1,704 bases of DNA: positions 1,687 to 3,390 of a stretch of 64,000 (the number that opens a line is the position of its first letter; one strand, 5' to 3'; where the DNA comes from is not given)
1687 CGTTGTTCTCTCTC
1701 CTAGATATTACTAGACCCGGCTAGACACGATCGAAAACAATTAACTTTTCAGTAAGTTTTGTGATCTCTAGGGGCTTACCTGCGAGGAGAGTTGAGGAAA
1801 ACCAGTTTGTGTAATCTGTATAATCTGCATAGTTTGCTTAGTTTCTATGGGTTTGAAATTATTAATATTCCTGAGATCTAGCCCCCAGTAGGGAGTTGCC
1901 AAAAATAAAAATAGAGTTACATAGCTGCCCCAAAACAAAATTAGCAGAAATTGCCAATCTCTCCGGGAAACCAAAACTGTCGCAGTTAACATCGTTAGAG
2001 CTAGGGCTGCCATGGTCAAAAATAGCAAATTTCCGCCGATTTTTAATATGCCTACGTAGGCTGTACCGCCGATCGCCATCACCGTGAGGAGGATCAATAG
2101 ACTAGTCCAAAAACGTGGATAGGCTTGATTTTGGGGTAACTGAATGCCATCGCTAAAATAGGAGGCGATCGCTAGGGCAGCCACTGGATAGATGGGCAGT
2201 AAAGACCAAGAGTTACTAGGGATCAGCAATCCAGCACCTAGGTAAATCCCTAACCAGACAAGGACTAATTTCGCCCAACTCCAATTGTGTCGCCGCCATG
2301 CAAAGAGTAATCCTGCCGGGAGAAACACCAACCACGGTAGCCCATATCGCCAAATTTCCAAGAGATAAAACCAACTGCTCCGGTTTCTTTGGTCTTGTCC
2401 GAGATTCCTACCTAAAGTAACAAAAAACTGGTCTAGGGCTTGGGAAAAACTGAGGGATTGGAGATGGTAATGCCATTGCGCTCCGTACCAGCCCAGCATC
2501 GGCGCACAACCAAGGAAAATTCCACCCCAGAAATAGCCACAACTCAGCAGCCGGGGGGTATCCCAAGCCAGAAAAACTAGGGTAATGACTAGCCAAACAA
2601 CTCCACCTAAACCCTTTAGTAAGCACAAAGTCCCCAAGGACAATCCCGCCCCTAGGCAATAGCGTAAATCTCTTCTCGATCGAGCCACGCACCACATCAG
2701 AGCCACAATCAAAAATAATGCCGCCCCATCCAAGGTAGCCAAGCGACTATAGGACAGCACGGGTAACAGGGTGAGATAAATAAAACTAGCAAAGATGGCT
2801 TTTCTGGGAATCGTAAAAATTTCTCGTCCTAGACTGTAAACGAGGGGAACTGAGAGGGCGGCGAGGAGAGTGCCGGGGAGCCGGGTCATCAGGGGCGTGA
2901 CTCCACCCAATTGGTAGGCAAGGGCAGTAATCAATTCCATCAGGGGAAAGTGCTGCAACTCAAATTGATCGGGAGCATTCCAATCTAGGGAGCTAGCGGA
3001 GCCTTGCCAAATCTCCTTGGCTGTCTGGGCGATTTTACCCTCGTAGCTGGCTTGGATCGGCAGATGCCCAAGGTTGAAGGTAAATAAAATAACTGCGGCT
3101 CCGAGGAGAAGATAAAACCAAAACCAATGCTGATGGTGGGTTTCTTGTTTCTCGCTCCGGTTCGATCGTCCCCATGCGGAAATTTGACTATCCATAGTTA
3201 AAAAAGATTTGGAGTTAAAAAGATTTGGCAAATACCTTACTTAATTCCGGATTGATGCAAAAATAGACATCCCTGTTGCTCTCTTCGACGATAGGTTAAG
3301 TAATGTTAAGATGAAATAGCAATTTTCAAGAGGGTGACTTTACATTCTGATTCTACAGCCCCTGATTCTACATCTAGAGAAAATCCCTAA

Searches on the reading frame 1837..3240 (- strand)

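Call 32: search_protein_families(library=pfam, proteins=[window:1837-3240:-], max_evalue=0.001)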
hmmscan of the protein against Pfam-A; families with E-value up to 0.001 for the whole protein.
window:1837-3240:- (468 aa): 2 families
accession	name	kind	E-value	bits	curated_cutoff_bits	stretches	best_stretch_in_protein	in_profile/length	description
PF13231.12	PMT_2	-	9.4e-11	42.6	26.1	1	97-246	2-152/160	Dolichyl-phosphate-mannose-protein mannosyltransferase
PF02366.24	PMT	-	7e-06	26.2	22.7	1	109-229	75-204/245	Dolichyl-phosphate-mannose-protein mannosyltransferase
